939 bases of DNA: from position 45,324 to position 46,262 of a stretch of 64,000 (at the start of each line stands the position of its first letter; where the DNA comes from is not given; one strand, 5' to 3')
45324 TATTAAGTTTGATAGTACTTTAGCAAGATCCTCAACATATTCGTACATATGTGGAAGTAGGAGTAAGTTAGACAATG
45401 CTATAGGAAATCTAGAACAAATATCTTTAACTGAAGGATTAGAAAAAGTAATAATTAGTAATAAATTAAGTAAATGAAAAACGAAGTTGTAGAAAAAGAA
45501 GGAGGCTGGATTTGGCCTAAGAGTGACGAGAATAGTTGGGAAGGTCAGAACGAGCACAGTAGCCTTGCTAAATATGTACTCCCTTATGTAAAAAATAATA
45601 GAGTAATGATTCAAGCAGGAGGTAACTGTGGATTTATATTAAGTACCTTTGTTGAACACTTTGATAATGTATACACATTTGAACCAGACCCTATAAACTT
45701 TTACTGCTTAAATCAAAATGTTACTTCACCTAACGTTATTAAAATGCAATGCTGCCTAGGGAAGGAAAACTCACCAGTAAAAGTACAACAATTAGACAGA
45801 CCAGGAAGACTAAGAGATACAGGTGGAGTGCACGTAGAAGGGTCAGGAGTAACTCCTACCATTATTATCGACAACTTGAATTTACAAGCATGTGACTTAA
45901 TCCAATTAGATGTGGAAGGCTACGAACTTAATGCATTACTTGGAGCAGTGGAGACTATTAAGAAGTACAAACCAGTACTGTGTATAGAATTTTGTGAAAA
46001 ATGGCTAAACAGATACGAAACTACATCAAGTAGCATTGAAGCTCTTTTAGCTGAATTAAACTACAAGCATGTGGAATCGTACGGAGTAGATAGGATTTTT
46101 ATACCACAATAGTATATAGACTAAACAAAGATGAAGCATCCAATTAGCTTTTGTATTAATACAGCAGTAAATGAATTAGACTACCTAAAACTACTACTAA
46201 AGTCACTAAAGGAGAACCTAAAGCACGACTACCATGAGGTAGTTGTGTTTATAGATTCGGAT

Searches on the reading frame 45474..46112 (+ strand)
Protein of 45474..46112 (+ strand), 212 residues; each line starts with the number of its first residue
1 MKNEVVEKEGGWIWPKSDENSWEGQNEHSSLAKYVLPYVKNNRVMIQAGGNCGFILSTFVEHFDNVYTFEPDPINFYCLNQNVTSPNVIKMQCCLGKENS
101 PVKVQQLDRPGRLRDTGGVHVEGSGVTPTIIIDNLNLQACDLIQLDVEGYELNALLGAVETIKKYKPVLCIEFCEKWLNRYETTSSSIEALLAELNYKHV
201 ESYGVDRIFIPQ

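Call 4: search_protein_families(library=pfam, proteins=[window:45474-46112:+])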
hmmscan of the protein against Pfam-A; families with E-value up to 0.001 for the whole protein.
window:45474-46112:+ (212 aa): 1 family
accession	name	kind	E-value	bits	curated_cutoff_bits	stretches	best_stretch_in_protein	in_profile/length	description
PF05050.19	Methyltransf_21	-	4.3e-12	46.9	22.7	1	66-198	26-172/173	Methyltransferase FkbM domain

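Call 6: search_protein_families(library=ncbifam, proteins=[window:45474-46112:+])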
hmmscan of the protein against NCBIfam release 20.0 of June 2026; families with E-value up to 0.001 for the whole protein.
window:45474-46112:+ (212 aa): 1 family
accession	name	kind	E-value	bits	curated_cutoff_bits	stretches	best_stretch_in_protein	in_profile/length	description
TIGR01444.1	fkbM_fam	subfamily_domain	3.1e-14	53.6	37.7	1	44-173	1-142/143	FkbM family methyltransferase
